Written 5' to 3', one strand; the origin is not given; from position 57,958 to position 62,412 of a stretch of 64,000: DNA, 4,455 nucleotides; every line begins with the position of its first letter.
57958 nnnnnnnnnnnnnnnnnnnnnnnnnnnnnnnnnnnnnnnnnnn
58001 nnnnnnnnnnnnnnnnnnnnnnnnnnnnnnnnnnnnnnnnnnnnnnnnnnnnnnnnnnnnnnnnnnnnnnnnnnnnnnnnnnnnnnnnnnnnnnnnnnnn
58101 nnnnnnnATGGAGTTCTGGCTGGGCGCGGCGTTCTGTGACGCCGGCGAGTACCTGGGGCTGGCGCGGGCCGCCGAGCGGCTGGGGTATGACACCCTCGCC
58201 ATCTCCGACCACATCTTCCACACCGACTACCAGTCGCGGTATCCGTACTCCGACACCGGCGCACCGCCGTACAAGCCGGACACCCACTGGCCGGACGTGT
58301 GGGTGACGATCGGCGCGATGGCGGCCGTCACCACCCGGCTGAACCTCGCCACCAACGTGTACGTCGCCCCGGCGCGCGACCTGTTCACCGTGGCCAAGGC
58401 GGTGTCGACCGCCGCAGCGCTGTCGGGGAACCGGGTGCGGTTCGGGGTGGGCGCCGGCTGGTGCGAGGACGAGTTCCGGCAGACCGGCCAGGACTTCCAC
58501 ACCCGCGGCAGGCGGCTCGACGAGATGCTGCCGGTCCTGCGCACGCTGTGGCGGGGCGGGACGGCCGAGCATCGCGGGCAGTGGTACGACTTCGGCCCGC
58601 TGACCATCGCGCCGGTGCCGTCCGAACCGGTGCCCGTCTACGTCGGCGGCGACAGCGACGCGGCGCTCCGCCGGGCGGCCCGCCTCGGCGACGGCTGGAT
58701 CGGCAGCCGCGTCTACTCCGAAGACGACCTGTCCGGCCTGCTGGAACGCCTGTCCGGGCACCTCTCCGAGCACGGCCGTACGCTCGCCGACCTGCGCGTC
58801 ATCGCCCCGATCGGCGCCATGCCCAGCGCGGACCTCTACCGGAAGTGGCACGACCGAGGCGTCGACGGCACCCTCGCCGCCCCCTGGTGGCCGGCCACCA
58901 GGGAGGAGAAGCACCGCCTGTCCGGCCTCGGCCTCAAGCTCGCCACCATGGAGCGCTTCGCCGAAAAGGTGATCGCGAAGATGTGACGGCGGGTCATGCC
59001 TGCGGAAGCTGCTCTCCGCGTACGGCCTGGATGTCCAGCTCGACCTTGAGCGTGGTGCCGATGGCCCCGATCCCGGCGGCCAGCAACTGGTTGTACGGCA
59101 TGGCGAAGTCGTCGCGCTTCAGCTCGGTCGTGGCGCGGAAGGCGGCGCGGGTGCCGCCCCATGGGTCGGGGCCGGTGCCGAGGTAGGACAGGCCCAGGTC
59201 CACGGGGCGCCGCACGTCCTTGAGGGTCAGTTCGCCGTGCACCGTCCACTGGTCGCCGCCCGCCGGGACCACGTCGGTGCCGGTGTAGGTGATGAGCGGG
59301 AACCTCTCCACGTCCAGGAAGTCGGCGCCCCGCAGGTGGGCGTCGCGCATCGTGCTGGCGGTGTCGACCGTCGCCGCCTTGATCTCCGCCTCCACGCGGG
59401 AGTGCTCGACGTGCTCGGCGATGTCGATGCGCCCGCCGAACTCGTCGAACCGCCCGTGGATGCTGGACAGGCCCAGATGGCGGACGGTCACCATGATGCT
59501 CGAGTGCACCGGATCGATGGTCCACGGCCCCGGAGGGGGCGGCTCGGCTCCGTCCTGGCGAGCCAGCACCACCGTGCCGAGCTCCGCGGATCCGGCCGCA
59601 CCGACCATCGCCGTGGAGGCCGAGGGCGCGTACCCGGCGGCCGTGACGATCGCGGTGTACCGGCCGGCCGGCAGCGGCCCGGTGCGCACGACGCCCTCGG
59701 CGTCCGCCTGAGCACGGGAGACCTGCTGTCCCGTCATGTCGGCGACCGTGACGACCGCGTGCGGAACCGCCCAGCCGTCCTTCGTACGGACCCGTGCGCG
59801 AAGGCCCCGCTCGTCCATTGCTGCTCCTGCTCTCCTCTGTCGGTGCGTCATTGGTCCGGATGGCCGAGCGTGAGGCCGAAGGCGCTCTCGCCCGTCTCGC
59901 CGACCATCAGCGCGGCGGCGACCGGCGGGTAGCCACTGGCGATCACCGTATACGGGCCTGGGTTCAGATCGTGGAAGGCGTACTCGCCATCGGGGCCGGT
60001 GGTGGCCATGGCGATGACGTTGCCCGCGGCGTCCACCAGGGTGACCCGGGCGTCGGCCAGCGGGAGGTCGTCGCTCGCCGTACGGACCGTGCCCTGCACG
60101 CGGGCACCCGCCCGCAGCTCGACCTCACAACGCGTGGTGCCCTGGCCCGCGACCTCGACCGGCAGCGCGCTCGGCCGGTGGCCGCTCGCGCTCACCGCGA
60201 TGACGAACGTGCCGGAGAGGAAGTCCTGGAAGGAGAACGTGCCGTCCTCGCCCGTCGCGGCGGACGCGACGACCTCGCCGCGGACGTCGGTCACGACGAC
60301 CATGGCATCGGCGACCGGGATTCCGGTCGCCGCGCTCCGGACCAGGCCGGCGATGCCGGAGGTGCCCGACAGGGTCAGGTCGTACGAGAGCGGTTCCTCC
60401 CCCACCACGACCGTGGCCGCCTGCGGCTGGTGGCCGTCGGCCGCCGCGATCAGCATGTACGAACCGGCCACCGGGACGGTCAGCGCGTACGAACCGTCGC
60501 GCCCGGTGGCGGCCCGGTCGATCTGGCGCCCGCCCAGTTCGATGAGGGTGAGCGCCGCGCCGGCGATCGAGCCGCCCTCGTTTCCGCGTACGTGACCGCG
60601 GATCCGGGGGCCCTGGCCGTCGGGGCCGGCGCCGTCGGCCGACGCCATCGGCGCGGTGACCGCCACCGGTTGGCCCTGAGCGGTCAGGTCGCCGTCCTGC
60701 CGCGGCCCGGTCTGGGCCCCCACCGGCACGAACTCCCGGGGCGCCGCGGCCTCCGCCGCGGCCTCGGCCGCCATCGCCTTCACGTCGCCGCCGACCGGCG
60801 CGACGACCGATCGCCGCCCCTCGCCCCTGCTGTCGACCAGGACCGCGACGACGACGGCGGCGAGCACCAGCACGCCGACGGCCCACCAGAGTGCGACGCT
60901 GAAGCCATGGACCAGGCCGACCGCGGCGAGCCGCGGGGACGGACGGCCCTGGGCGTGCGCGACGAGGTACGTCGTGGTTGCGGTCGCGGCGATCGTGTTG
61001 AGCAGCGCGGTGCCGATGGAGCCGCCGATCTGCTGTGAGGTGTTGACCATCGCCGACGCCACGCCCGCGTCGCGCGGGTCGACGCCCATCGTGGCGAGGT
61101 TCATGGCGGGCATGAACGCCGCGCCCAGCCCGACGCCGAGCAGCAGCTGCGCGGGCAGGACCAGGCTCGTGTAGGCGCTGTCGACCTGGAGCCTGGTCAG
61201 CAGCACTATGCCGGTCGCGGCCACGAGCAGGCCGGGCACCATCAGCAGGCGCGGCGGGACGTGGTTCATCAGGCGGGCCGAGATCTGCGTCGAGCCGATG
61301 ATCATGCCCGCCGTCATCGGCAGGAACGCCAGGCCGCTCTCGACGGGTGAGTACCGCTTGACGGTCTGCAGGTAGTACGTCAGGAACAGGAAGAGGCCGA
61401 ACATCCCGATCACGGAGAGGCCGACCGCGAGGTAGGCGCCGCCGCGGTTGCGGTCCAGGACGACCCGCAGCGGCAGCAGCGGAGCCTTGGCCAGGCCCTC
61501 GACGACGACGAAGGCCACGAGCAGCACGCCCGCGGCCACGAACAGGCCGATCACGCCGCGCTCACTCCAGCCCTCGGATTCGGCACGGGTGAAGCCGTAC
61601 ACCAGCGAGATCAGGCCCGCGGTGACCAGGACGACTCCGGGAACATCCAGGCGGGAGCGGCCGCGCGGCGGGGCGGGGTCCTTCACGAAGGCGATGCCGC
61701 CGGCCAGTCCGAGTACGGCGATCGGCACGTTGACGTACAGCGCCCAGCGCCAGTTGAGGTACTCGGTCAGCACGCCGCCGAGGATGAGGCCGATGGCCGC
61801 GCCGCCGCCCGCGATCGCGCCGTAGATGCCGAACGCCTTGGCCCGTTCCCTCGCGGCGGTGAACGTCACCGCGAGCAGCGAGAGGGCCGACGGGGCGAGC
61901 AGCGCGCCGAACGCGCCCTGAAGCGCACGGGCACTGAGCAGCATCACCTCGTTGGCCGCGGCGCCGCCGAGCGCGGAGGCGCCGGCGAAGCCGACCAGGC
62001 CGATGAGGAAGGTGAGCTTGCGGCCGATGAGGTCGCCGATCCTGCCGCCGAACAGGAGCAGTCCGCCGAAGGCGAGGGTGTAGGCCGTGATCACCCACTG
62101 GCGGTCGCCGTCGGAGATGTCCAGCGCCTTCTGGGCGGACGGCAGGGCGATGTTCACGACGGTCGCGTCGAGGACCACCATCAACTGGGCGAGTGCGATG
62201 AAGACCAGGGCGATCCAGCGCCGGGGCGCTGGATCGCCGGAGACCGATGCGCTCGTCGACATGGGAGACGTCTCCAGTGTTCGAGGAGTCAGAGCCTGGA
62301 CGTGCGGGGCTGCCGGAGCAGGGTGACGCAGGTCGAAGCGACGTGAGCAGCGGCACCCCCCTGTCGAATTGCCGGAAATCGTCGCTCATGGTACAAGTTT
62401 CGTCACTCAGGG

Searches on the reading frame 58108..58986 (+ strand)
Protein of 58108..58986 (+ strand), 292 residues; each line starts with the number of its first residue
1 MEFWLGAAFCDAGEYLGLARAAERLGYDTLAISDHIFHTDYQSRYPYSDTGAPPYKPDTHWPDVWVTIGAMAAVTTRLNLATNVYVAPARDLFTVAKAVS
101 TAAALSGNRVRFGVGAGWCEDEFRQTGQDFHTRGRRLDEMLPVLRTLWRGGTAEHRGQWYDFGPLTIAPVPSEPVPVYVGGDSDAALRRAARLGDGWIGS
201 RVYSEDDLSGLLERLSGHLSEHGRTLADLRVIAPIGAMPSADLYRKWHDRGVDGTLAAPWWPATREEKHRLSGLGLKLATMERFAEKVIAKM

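Call 13: search_protein_families(library=pfam, proteins=[window:58108-58986:+])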
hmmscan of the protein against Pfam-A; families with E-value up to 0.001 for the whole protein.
window:58108-58986:+ (292 aa): 1 family
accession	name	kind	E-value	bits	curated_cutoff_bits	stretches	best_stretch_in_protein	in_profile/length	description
PF00296.26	Bac_luciferase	-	3.2e-44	152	27.9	1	14-237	24-228/314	Luciferase-like monooxygenase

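Call 46: search_protein_families(library=ncbifam, proteins=[window:58108-58986:+], max_evalue=1e-20)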
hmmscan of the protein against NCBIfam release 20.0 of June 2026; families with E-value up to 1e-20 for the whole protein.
window:58108-58986:+ (292 aa): 5 families
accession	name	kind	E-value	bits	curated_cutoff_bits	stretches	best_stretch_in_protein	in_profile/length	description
TIGR03619.1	F420_Rv2161c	subfamily_domain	6.7e-64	215.8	166.9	1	18-253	3-241/247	TIGR03619 family F420-dependent LLM class oxidoreductase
TIGR03560.1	F420_Rv1855c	subfamily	5.8e-30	104.8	231.4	1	15-230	15-223/227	TIGR03560 family F420-dependent LLM class oxidoreductase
TIGR03557.1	F420_G6P_family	subfamily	2.6e-24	86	210.4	1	10-203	10-191/316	TIGR03557 family F420-dependent LLM class oxidoreductase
TIGR03621.1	F420_MSMEG_2516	subfamily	1.1e-23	83.8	213.15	0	67-195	45-171/295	TIGR03621 family F420-dependent LLM class oxidoreductase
TIGR03571.1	lucif_BA3436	subfamily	6.4e-21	74.9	303.9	1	14-199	32-206/304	TIGR03571 family LLM class oxidoreductase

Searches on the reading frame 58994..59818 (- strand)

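Call 38: search_protein_families(library=pfam, proteins=[window:58994-59818:-])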
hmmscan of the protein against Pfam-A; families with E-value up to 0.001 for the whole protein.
window:58994-59818:- (274 aa): 2 families
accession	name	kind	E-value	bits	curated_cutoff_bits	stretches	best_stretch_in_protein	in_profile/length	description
PF04264.18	YceI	-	1.2e-39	136.5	23.7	1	99-265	1-150/150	YceI-like domain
PF13620.12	CarboxypepD_reg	-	4e-11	43.5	32.3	1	6-84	2-80/82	Carboxypeptidase regulatory-like domain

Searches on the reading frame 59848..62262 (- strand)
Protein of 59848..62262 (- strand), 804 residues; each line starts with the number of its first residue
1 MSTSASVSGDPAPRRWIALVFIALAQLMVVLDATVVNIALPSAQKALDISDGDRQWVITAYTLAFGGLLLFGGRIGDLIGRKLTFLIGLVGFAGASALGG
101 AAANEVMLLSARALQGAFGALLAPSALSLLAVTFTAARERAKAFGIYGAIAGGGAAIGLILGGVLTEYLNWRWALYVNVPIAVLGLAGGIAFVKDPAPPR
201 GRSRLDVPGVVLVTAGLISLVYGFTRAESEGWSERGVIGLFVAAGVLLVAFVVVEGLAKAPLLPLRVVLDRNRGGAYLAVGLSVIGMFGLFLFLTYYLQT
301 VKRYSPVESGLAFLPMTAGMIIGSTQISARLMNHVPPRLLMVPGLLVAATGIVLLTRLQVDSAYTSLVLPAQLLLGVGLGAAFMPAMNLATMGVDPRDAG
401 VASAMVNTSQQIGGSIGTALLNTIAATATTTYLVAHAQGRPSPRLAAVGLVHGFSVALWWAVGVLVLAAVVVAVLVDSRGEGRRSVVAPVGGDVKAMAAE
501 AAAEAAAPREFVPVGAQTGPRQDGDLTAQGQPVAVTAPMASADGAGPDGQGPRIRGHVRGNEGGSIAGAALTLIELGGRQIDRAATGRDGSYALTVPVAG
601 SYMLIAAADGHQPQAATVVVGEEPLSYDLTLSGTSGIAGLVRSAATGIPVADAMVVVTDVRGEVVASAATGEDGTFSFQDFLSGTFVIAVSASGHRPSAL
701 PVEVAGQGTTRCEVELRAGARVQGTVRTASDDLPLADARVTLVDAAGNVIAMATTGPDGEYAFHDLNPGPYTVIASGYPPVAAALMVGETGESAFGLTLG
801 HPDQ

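Call 38: search_protein_families(library=pfam, proteins=[window:59848-62262:-])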
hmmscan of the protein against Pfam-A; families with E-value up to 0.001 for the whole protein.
window:59848-62262:- (804 aa): 9 families
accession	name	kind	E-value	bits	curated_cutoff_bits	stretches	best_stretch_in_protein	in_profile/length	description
PF07690.21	MFS_1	-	7.9e-50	170.2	33.4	1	22-418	1-347/347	Major Facilitator Superfamily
PF13620.12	CarboxypepD_reg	-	3.5e-37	127.1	32.3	3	637-716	2-81/82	Carboxypeptidase regulatory-like domain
PF17210.9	SdrD_B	-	4.5e-15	56.2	29.7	1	732-776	21-65/112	SdrD B-like domain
PF13715.12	CarbopepD_reg_2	-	1.6e-13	50.9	32.2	1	637-716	1-76/88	CarboxypepD_reg-like domain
PF11974.14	bMG3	-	1.2e-12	48.1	34.9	1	726-775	19-74/103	Bacterial alpha-2-macroglobulin MG3 domain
PF17802.7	SpaA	-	5.5e-10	39.7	23.1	0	731-773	12-56/91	Prealbumin-like fold domain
PF17936.7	Big_6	-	6.1e-08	33.2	27.6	0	646-678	18-50/83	Bacterial Ig domain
PF07210.18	DUF1416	-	8e-07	29.3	23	0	709-773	8-70/97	Protein of unknown function (DUF1416)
PF09430.16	EMC7_beta-sandw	-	1.1e-05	26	26.6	0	666-711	21-66/122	ER membrane protein complex subunit 7, beta-sandwich domain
